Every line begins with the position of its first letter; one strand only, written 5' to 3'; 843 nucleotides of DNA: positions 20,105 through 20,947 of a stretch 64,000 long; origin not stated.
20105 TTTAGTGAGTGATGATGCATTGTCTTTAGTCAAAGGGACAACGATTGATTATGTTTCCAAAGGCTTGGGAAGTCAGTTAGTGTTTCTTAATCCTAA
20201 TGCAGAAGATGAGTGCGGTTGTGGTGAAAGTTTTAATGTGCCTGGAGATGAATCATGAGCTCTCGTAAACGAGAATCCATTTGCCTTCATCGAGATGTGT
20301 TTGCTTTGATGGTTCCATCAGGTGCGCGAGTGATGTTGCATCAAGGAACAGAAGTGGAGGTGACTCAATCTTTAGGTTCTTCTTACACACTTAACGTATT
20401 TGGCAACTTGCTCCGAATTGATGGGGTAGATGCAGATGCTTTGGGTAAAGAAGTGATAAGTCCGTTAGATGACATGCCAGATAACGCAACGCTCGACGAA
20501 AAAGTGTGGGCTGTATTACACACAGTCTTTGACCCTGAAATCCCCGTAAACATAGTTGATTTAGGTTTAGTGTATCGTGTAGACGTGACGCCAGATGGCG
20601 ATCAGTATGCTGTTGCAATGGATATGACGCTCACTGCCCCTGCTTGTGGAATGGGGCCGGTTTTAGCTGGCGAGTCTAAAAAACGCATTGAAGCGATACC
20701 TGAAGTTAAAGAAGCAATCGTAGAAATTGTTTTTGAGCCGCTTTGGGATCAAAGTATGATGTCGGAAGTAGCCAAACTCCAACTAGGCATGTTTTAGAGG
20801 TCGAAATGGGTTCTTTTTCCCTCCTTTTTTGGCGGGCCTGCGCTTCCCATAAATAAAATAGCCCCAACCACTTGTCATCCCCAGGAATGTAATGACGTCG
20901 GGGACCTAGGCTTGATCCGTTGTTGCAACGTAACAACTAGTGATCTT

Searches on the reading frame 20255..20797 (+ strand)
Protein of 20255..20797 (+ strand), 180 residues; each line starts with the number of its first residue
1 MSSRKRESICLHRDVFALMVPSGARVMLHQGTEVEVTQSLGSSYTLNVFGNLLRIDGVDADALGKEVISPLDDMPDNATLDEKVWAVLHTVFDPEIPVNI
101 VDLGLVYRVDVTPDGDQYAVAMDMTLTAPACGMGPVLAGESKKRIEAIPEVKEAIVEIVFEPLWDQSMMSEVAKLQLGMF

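Call 55: search_protein_families(library=ncbifam, proteins=[window:20255-20797:+], max_evalue=1e-10)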
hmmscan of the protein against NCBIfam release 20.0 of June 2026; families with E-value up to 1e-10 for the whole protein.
window:20255-20797:+ (180 aa): 3 families
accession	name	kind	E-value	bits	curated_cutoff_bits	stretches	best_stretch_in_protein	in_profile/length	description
TIGR03406.1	FeS_long_SufT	hypoth_equivalog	1.8e-67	226.5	202.6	1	10-179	2-174/174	putative Fe-S cluster assembly protein SufT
TIGR02945.1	SUF_assoc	equivalog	6e-31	106.8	143.4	1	80-180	2-99/99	SUF system Fe-S cluster assembly protein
NF041868.1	paad_haloarch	equivalog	1.8e-20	73.3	180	1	76-177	23-120/127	1,2-phenylacetyl-CoA epoxidase subunit PaaD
